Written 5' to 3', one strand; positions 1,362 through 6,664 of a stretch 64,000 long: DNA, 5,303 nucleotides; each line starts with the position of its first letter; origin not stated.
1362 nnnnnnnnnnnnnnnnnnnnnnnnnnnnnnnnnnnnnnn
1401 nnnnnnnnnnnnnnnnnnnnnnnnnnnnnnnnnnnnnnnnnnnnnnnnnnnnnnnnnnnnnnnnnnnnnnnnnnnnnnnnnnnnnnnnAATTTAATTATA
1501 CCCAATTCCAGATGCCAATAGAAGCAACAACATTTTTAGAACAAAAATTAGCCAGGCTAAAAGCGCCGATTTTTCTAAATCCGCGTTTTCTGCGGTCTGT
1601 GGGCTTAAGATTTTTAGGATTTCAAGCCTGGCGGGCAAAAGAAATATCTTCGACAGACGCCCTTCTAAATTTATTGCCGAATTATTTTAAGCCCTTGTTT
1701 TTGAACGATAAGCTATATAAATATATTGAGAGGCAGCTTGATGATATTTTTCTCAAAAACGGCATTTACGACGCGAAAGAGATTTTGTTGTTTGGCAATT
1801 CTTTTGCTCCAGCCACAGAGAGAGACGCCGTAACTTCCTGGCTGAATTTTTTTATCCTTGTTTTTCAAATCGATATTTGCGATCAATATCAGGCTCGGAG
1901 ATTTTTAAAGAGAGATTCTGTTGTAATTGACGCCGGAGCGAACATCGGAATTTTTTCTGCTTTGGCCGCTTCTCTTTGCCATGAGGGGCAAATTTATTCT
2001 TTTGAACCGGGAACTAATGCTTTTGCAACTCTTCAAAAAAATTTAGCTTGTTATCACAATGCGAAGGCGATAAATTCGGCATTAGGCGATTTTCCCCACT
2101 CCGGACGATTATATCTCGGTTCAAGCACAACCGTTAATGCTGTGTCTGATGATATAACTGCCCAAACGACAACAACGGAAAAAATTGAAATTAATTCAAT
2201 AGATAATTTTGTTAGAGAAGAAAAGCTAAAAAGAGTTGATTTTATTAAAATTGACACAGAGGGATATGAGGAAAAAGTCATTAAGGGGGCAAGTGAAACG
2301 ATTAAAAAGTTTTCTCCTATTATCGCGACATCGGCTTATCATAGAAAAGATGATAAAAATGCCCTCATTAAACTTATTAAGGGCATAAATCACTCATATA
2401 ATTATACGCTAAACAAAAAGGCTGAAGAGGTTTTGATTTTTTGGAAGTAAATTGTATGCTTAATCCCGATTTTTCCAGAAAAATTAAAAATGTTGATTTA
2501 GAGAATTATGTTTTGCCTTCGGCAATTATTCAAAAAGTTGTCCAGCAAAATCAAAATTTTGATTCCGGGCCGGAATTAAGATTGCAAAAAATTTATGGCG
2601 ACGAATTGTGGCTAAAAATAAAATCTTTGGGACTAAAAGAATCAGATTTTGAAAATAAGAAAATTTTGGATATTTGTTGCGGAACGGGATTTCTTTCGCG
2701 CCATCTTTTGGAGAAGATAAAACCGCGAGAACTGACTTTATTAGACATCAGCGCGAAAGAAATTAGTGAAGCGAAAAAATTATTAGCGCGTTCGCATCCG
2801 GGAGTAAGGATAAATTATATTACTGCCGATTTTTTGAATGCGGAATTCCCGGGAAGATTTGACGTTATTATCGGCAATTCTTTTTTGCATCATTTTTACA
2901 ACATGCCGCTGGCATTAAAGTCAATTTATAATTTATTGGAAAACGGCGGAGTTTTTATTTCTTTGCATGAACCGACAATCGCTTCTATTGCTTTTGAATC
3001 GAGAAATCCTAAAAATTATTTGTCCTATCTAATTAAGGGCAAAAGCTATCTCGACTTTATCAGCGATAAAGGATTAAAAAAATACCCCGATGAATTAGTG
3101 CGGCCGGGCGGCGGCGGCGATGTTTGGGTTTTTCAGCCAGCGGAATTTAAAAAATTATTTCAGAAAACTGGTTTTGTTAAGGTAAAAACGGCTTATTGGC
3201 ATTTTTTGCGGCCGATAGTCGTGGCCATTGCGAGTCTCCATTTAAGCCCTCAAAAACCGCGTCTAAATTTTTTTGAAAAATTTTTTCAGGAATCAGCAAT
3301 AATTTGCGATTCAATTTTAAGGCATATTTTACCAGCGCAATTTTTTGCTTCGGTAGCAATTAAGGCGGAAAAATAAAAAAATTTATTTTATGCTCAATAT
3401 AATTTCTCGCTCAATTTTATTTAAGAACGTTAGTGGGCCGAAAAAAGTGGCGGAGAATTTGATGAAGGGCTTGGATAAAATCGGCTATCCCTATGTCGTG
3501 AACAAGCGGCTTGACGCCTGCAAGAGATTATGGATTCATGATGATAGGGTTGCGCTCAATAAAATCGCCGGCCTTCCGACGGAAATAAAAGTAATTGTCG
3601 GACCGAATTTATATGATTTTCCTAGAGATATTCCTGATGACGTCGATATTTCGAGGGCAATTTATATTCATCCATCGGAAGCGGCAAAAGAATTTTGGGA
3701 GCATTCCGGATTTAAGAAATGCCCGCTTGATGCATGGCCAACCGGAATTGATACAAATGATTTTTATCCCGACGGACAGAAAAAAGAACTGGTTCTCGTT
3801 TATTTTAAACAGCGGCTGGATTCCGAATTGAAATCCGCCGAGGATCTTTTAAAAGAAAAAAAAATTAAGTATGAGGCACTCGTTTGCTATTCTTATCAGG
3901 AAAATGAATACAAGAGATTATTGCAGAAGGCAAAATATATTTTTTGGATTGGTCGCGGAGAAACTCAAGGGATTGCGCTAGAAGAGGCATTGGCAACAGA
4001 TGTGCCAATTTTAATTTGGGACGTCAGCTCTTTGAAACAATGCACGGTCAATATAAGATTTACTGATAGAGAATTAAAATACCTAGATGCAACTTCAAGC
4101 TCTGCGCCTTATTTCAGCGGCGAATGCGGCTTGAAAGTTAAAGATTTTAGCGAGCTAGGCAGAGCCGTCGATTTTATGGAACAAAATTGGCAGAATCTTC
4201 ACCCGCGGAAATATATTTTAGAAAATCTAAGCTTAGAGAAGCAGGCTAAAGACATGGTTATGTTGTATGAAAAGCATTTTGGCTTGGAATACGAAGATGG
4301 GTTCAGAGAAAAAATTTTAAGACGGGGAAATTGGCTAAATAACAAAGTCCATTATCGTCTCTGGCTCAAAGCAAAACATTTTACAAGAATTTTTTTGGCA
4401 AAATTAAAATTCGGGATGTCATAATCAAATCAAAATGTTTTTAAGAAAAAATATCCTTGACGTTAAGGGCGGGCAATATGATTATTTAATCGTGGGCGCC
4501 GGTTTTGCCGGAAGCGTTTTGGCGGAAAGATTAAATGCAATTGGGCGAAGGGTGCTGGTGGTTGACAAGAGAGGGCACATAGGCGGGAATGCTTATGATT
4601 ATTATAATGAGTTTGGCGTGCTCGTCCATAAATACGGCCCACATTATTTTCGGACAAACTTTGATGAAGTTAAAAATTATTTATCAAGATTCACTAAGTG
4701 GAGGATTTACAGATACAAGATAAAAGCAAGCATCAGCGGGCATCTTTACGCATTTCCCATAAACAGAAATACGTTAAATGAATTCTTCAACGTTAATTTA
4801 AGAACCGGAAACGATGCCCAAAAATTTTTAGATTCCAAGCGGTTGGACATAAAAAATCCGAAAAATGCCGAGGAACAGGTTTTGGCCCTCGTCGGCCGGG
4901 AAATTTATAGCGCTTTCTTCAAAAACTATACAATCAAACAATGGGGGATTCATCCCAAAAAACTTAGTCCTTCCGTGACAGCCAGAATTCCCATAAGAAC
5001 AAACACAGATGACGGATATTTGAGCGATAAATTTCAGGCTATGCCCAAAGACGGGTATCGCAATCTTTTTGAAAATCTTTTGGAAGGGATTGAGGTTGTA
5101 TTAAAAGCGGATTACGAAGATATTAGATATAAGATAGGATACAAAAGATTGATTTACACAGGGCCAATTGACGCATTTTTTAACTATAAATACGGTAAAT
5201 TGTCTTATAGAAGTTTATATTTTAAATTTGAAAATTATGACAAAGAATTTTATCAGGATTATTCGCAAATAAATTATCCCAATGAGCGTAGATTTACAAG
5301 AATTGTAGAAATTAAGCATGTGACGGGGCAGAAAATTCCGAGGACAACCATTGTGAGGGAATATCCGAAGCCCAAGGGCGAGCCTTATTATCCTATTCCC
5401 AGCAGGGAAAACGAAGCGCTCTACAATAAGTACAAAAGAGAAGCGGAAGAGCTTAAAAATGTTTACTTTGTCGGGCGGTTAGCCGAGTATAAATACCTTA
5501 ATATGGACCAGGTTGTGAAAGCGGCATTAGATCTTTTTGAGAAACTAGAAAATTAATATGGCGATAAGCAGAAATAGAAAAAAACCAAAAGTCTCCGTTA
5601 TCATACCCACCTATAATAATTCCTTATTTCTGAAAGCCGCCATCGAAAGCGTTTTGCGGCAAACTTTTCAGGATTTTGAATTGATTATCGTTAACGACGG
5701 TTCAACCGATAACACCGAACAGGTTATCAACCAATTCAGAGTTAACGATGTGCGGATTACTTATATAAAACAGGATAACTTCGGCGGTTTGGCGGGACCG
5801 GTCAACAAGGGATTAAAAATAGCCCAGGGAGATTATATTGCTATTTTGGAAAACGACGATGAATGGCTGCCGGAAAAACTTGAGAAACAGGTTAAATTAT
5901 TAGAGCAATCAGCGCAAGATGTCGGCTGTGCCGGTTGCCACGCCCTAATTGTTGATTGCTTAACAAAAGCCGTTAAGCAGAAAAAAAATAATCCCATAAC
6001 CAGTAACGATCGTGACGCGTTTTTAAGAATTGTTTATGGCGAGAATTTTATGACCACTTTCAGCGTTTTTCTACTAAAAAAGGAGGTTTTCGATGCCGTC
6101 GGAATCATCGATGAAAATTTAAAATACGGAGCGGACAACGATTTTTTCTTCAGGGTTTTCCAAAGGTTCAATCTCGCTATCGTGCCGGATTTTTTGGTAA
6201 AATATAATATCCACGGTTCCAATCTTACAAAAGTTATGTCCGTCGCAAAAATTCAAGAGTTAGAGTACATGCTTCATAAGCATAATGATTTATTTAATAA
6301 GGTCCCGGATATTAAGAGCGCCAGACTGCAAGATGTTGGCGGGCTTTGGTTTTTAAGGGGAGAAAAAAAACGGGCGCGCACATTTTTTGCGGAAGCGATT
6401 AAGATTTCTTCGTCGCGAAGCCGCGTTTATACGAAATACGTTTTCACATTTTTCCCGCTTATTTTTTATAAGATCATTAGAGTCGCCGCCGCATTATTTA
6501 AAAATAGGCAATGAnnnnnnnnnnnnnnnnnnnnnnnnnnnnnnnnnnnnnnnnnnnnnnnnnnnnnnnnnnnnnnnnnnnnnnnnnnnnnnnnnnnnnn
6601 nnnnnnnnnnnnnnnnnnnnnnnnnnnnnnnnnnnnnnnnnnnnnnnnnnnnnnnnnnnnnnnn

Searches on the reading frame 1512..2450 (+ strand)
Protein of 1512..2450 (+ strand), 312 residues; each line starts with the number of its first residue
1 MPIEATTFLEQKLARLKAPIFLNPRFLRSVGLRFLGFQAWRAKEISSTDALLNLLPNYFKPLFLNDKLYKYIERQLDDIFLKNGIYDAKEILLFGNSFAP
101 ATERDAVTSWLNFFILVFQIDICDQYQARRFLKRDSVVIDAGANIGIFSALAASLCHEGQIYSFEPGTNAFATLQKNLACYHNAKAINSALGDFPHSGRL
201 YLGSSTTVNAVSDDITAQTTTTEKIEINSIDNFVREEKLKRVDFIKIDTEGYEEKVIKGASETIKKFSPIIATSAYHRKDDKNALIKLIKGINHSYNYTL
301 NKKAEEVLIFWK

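Call 22: search_protein_families(library=pfam, proteins=[window:1512-2450:+], max_evalue=0.00001)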
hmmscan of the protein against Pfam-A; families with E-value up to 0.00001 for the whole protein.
window:1512-2450:+ (312 aa): 1 family
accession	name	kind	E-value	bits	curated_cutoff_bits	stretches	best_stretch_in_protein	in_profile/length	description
PF05050.19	Methyltransf_21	-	2.7e-19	70.4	22.7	1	140-282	1-155/173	Methyltransferase FkbM domain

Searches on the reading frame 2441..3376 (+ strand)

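Call 22: search_protein_families(library=pfam, proteins=[window:2441-3376:+], max_evalue=0.00001)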
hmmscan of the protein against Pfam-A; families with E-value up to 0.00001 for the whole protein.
window:2441-3376:+ (311 aa): 7 families
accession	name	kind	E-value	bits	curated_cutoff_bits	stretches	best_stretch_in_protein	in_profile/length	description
PF13649.12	Methyltransf_25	-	2.3e-17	63.9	27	1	75-170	1-97/97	Methyltransferase domain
PF08242.18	Methyltransf_12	-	8.2e-17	62.2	30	1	76-172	1-98/98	Methyltransferase domain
PF13847.12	Methyltransf_31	-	8.8e-17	61.6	27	1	71-176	3-111/145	Methyltransferase domain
PF13489.12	Methyltransf_23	-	1.2e-15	58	27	1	68-248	19-162/164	Methyltransferase domain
PF08241.18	Methyltransf_11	-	1.4e-14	55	21.2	1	76-173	1-94/95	Methyltransferase domain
PF01209.24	Ubie_methyltran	-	2.7e-10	40.5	20.1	1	68-178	44-155/233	ubiE/COQ5 methyltransferase family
PF05175.20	MTS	-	2.1e-09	37.7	23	1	71-150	31-109/170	Methyltransferase small domain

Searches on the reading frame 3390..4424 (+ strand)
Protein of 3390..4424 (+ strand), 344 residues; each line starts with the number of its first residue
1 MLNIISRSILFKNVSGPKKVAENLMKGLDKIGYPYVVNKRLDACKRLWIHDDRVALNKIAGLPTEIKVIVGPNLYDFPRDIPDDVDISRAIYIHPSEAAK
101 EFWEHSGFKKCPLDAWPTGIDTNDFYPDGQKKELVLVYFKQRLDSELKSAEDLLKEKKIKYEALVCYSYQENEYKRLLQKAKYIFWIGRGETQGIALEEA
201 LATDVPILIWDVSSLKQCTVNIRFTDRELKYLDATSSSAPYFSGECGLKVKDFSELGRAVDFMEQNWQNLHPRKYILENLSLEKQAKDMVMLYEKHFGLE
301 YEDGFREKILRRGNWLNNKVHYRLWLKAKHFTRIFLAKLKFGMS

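Call 22: search_protein_families(library=pfam, proteins=[window:3390-4424:+], max_evalue=0.00001)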
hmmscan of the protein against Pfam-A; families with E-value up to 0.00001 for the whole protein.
window:3390-4424:+ (344 aa): 0 families

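Call 46: search_protein_families(library=pfam, proteins=[window:3390-4424:+], max_evalue=1)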
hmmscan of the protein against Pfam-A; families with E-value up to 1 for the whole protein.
window:3390-4424:+ (344 aa): 2 families
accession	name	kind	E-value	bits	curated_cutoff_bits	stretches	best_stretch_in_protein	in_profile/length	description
PF00534.26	Glycos_transf_1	-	0.16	11.9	26.4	1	149-216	61-128/172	Glycosyl transferases group 1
PF13439.12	Glyco_transf_4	-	0.2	12.1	28.5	1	92-123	137-169/170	Glycosyltransferase Family 4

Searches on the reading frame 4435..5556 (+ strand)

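Call 22: search_protein_families(library=pfam, proteins=[window:4435-5556:+], max_evalue=0.00001)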
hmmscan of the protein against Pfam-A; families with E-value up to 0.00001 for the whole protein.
window:4435-5556:+ (373 aa): 2 families
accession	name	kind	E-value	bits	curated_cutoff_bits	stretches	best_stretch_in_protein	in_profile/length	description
PF03275.19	GLF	-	7.7e-69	231.9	26.3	1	160-354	1-203/203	UDP-galactopyranose mutase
PF13450.12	NAD_binding_8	-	1.8e-17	63.8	21.9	1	19-86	1-68/68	NAD(P)-binding Rossmann-like domain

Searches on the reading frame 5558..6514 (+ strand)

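Call 22: search_protein_families(library=pfam, proteins=[window:5558-6514:+], max_evalue=0.00001)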
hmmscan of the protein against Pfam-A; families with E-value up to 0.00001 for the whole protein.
window:5558-6514:+ (318 aa): 3 families
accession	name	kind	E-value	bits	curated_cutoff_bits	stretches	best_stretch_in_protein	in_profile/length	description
PF00535.33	Glycos_transf_2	-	1.7e-36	126.1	23.3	1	13-177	1-163/168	Glycosyl transferase family 2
PF10111.15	Glyco_tranf_2_2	-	2e-17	64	27.3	1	13-224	1-223/276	Glycosyltransferase like family 2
PF13641.12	Glyco_tranf_2_3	-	1e-13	52.3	27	1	10-144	1-137/230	Glycosyltransferase like family 2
